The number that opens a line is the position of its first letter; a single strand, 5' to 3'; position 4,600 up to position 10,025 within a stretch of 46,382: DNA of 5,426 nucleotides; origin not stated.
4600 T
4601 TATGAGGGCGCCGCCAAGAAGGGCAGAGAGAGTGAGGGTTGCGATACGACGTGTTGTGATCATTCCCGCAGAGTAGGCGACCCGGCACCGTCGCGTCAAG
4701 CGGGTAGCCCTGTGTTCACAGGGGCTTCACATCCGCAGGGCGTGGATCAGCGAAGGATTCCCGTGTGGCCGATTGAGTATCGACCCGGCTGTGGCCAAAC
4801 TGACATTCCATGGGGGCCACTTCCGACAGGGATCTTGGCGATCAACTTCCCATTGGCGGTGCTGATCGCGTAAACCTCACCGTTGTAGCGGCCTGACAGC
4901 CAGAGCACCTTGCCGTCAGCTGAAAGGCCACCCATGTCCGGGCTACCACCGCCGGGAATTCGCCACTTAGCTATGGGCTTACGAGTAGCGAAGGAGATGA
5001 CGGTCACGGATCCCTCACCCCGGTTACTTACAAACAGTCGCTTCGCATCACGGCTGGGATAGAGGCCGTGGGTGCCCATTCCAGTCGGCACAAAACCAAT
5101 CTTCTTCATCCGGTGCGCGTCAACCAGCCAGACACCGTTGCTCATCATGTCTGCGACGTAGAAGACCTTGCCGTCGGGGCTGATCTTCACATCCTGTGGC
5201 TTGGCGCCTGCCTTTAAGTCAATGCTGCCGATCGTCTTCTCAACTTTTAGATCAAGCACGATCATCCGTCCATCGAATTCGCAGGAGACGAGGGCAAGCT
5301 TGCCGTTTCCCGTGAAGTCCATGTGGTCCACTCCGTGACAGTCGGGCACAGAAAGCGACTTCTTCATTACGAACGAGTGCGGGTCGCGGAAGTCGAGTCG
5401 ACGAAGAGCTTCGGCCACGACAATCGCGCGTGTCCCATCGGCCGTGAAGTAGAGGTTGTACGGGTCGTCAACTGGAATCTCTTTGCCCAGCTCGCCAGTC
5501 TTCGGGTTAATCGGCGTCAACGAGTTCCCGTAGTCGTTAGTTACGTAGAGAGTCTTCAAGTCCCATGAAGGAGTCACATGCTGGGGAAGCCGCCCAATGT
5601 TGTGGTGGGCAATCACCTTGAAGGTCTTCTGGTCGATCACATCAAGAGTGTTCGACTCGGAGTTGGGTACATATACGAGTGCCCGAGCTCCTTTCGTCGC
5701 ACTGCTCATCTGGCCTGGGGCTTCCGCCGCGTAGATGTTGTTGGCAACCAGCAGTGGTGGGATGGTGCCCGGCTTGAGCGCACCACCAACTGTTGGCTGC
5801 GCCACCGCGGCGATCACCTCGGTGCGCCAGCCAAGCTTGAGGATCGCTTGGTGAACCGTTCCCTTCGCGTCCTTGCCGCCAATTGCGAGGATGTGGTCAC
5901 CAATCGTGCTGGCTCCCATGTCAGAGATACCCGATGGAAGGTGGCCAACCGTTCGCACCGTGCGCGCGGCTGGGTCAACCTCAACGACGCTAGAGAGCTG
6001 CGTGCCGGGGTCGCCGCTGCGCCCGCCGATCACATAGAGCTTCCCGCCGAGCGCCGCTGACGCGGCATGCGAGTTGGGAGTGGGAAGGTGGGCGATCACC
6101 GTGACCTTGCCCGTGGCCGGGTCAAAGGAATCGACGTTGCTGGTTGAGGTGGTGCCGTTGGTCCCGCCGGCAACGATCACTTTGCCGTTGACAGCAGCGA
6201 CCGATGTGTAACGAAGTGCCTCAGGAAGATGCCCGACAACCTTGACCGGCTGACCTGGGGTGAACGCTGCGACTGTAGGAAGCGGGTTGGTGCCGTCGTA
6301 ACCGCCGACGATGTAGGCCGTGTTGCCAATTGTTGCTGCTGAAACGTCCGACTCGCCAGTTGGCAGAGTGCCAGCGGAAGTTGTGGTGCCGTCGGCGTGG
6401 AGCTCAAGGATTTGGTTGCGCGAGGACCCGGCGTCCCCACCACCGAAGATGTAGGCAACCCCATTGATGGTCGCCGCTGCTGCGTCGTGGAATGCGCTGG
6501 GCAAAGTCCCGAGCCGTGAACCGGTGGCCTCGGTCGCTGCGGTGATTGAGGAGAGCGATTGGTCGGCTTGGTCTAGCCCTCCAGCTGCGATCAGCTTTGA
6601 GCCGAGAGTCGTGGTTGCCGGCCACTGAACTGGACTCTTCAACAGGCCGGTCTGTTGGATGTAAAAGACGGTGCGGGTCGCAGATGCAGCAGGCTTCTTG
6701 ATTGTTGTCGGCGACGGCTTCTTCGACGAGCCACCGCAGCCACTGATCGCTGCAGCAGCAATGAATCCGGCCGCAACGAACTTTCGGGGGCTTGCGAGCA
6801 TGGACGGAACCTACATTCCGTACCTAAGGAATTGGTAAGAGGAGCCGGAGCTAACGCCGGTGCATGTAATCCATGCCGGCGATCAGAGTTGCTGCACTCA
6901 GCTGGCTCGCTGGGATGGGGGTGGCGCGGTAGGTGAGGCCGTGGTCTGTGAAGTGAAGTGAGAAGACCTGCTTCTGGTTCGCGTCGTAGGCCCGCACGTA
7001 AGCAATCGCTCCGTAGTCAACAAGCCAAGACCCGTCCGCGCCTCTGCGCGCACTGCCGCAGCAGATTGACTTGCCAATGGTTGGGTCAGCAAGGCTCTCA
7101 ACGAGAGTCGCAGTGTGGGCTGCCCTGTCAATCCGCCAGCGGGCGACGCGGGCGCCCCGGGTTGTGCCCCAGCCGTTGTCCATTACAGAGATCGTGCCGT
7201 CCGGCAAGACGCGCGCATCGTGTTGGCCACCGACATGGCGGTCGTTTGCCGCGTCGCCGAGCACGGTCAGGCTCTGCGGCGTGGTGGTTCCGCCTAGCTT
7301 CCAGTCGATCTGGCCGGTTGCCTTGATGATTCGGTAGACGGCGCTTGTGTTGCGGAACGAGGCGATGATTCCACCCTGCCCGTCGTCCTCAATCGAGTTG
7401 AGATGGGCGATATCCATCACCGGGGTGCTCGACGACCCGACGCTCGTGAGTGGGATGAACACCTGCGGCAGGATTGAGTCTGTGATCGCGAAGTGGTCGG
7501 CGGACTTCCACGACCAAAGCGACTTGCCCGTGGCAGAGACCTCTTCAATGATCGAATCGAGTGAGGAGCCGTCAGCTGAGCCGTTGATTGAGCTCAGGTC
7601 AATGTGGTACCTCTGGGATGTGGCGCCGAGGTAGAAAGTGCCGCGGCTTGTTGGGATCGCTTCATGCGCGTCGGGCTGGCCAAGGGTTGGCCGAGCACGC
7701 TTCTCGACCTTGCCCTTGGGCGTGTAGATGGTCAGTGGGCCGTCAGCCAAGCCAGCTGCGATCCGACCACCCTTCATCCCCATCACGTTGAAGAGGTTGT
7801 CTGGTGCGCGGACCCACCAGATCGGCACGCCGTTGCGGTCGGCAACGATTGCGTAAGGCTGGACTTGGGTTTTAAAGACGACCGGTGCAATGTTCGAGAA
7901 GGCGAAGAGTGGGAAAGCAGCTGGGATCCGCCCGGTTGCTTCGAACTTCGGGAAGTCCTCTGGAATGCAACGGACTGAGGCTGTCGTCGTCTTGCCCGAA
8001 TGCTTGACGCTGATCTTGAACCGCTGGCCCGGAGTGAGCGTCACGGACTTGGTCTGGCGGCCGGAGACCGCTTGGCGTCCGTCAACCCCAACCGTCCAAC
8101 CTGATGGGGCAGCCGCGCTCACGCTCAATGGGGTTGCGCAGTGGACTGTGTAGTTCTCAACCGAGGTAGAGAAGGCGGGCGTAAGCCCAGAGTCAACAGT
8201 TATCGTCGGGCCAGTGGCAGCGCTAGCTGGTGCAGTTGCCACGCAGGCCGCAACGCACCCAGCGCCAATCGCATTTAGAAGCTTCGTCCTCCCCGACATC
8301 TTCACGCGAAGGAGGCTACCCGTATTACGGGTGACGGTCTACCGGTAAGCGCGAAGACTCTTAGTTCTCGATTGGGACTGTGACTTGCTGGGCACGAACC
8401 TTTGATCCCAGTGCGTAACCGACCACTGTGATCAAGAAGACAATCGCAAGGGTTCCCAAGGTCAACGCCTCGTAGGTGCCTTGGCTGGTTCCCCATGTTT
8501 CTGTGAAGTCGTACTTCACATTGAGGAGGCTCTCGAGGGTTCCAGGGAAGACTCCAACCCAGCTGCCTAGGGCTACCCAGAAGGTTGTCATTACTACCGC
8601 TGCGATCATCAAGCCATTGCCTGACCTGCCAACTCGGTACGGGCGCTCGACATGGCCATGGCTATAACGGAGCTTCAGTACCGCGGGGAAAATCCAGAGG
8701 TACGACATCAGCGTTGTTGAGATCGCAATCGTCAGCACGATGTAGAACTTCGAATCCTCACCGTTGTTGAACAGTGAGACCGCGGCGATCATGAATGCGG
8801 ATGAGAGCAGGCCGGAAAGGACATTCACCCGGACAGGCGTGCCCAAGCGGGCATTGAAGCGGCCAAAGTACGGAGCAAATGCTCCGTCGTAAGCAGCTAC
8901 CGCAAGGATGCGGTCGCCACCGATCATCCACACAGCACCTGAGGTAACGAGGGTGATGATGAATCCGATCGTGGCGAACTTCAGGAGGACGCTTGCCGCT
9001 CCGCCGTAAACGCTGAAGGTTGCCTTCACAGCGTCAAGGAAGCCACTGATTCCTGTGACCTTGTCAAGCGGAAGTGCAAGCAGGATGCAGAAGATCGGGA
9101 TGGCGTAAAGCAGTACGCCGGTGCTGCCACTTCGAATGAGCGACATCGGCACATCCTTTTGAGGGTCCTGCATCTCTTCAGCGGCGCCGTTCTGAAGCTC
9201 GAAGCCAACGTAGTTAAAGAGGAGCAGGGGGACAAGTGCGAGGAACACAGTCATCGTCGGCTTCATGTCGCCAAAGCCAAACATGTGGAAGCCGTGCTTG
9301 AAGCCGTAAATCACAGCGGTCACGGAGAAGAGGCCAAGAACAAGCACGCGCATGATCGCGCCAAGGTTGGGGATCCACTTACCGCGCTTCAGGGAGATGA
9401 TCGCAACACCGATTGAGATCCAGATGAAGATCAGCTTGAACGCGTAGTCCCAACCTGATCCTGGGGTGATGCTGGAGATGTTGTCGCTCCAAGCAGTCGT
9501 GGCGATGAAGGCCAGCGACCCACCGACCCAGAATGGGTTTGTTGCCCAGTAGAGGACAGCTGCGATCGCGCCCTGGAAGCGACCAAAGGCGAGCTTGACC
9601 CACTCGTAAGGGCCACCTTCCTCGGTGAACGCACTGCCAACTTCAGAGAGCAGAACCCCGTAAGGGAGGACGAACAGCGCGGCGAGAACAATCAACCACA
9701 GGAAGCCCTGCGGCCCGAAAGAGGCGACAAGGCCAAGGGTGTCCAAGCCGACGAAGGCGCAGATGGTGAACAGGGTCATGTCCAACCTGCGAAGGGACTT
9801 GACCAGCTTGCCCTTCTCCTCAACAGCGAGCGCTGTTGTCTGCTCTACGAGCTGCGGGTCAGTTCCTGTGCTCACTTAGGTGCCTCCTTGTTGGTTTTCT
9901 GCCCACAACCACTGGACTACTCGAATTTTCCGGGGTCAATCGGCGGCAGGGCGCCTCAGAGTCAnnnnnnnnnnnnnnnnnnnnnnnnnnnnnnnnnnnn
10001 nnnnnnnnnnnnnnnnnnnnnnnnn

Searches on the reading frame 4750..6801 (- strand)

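Call 16: search_protein_families(library=pfam, proteins=[window:4750-6801:-], max_evalue=0.001)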
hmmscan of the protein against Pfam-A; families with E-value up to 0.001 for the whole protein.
window:4750-6801:- (684 aa): 12 families
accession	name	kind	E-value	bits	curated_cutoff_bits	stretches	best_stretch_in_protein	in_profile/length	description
PF01344.31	Kelch_1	-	6e-31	106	20.1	2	197-238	3-44/46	Kelch motif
PF24681.1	Kelch_KLHDC2_KLHL20_DRC7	-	4.7e-24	85.3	50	2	144-309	45-221/221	KLHDC2/KLHL20/DRC7 Kelch-repeats domain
PF21783.3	YNCE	-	3.5e-23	82.9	27.1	1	368-666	34-331/339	YNCE-like beta-propeller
PF13964.12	Kelch_6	-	5.9e-16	58.3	25.3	1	198-242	4-49/50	Kelch motif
PF13415.12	Kelch_3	-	3.1e-13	50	22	1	206-249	2-46/48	Galactose oxidase, central domain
PF25210.1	Kelch_FKB95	-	7.7e-10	39.3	70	1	192-282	29-120/268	FKB95, Kelch-repeats domain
PF07646.21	Kelch_2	-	1.7e-09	37.6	21.3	0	243-278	2-37/48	Kelch motif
PF24996.1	NANM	-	8.4e-09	35.2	45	0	283-328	301-346/350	N-acetylneuraminate epimerase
PF13418.12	Kelch_4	-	1.6e-07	31.6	21.6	0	198-240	5-48/49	Galactose oxidase, central domain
PF10282.15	Lactonase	-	2.2e-06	27.5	21.7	1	477-604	179-320/344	Lactonase, 7-bladed beta-propeller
PF25174.1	Beta-prop_THOC3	-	9e-05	22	305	1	490-612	48-166/272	THOC3 beta-propeller domain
PF02239.22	Cytochrom_D1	-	0.0001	21.4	25.5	1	500-666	47-218/368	Cytochrome D1 heme domain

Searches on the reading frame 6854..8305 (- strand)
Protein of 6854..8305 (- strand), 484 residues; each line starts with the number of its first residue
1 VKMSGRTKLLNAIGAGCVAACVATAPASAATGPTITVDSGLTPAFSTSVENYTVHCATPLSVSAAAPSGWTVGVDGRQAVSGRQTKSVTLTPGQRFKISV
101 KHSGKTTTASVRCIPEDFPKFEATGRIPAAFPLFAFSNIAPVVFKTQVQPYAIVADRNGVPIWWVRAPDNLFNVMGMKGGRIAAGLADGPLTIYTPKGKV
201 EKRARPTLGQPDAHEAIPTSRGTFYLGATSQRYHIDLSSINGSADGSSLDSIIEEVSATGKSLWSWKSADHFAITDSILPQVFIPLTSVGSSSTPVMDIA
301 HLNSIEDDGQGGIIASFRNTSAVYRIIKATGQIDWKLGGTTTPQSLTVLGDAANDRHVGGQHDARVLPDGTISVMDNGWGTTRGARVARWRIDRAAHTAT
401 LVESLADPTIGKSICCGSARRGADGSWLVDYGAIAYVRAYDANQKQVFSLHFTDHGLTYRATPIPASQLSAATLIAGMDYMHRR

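Call 16: search_protein_families(library=pfam, proteins=[window:6854-8305:-], max_evalue=0.001)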
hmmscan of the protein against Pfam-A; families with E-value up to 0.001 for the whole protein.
window:6854-8305:- (484 aa): 2 families
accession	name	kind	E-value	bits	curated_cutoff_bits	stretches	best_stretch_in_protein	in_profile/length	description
PF14269.12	Arylsulfotran_2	-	8.4e-25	88.2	27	1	212-451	59-299/301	Arylsulfotransferase (ASST)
PF05935.17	Arylsulfotrans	-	6.9e-21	75.1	24.2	1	144-437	22-337/374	Arylsulfotransferase (ASST)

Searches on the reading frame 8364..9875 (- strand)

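Call 16: search_protein_families(library=pfam, proteins=[window:8364-9875:-], max_evalue=0.001)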
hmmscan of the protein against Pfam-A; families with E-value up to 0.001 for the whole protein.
window:8364-9875:- (504 aa): 2 families
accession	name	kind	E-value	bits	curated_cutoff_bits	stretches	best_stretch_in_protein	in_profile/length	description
PF13520.12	AA_permease_2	-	4.8e-36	125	27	1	31-438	4-405/427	Amino acid permease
PF00324.27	AA_permease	-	2.3e-07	30.3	24.6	1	49-415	22-399/470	Amino acid permease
